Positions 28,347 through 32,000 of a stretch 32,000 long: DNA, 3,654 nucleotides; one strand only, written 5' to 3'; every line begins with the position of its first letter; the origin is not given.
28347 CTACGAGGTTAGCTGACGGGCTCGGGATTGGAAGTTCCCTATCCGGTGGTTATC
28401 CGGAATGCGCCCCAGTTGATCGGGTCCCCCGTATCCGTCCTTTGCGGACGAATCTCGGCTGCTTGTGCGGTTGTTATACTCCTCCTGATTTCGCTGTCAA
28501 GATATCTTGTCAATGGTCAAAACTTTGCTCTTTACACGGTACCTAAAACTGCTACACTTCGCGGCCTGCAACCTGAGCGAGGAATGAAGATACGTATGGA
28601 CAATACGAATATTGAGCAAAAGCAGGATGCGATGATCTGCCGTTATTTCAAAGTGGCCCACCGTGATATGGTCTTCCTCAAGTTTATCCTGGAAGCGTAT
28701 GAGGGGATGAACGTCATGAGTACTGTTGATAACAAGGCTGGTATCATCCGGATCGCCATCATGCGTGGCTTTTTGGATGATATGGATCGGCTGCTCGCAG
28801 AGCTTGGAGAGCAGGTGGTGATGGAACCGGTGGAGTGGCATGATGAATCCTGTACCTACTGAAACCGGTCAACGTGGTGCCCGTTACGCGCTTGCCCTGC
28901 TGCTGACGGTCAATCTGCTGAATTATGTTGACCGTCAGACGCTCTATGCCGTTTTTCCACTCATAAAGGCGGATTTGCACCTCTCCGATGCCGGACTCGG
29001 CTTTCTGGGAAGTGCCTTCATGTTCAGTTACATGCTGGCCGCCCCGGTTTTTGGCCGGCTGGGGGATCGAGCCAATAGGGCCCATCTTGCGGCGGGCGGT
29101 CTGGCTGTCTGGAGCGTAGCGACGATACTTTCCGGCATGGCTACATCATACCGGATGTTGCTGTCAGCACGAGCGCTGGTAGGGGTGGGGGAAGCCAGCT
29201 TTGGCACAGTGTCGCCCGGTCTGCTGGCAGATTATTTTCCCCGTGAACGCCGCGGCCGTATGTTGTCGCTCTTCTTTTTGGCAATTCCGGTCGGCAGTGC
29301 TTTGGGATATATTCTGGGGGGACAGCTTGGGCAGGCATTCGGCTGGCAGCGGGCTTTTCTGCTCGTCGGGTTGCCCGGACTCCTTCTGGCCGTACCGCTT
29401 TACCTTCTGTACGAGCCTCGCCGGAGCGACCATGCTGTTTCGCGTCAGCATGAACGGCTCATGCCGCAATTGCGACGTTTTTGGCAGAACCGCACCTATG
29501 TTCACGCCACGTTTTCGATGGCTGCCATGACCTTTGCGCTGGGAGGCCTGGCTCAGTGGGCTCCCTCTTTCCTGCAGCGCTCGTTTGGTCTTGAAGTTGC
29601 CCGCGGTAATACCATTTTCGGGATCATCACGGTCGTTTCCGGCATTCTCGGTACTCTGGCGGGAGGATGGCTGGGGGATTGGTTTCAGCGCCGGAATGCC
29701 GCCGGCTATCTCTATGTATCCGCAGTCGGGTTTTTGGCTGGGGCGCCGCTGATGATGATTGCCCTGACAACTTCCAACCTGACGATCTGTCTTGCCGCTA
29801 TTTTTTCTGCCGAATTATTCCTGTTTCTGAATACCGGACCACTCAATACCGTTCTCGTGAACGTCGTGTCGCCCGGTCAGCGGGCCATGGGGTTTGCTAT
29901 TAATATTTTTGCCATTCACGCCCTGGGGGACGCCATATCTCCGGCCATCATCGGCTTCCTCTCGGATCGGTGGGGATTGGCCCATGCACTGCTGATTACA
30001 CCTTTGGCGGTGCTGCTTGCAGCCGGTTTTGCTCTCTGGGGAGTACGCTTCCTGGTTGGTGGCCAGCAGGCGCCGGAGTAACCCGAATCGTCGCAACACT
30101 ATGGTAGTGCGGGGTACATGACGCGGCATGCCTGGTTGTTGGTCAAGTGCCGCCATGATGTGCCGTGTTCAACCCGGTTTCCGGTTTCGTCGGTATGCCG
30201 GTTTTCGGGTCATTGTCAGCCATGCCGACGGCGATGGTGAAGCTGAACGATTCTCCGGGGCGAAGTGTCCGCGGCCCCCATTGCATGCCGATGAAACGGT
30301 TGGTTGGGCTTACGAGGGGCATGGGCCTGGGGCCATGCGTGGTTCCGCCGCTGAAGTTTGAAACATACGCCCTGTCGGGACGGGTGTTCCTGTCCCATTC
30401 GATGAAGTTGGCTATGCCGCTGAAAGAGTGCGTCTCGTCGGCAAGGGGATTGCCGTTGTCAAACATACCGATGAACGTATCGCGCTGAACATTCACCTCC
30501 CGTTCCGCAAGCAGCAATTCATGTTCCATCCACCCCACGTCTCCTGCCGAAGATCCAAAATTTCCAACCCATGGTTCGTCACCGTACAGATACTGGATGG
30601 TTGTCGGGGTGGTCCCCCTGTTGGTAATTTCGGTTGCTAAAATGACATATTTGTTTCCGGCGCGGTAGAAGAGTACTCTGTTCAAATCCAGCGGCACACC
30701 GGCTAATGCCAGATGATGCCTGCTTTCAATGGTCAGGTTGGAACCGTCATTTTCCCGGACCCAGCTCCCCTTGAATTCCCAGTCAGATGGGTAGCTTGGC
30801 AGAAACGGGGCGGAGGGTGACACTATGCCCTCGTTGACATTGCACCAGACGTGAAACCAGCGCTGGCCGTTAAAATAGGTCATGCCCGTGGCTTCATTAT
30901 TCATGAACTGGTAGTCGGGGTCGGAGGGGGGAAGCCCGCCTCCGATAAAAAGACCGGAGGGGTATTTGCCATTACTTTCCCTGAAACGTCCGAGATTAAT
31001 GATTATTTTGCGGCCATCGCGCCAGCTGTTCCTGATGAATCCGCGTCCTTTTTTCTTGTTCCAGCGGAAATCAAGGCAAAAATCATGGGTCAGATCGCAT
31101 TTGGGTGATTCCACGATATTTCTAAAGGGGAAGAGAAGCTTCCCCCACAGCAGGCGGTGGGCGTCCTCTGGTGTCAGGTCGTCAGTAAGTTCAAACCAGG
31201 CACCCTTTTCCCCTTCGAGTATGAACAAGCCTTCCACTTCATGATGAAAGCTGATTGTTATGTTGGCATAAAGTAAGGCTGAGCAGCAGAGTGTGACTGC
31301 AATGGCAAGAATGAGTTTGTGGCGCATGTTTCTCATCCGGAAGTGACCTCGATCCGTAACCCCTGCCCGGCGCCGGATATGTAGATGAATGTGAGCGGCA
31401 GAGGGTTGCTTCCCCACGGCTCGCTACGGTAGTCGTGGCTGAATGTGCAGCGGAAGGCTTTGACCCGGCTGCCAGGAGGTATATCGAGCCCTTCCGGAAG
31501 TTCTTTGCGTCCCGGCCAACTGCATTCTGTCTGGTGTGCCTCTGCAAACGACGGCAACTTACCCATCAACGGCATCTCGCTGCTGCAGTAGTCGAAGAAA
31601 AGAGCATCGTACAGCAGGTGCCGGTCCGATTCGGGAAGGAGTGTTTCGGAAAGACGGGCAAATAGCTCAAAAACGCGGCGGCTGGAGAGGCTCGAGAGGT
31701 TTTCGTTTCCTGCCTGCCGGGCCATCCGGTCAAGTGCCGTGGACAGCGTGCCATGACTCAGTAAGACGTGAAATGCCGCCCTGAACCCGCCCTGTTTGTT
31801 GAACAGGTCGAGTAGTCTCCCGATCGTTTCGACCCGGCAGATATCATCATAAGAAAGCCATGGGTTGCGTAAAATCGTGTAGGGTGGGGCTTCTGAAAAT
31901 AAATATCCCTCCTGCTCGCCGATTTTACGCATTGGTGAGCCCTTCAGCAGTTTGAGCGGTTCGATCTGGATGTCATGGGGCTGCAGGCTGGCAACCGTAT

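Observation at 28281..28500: ydaO-class c-di-AMP riboswitch controlling a KUP-family K+ transporter in a deltaproteobacterial context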

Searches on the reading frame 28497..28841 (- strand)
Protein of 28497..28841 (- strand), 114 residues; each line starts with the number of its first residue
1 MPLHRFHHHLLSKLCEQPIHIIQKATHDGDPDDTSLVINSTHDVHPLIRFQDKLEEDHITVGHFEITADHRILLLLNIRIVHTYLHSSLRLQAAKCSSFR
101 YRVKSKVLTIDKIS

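Call 4: search_protein_families(library=pfam, proteins=[window:28497-28841:-])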
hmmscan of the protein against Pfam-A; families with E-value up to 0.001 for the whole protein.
window:28497-28841:- (114 aa): 0 families

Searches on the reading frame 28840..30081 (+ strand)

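Call 4: search_protein_families(library=pfam, proteins=[window:28840-30081:+])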
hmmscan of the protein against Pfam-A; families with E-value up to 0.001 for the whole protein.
window:28840-30081:+ (413 aa): 5 families
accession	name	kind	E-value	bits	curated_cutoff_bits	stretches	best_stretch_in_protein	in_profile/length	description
PF07690.21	MFS_1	-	3.8e-51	174.5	33.4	1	22-368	2-347/347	Major Facilitator Superfamily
PF03137.26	OATP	-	5.9e-21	74.8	25.8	1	199-299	274-374/545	Organic Anion Transporter Polypeptide (OATP) family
PF00083.30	Sugar_tr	-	6.9e-14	52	22.3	1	49-192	44-193/452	Sugar (and other) transporter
PF00854.27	PTR2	-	0.00022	20.7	27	1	84-189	11-117/392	POT family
PF03092.22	BT1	-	0.00084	18.6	22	1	86-206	68-187/432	BT1 family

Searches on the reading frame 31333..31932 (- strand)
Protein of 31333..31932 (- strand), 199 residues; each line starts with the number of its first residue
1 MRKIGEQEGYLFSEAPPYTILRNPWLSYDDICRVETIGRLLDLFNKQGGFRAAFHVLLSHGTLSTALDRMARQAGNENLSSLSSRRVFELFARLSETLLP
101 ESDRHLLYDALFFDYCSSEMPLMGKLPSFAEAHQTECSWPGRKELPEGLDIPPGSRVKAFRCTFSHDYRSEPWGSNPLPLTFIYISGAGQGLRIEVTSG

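Call 42: search_protein_families(library=pfam, proteins=[window:31333-31932:-])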
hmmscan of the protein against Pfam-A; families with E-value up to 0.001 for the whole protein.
window:31333-31932:- (199 aa): 1 family
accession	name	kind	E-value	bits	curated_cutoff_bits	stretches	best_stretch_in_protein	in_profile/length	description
PF13311.11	DUF4080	-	2.2e-11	44.7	22.9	1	9-135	4-130/188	Protein of unknown function (DUF4080)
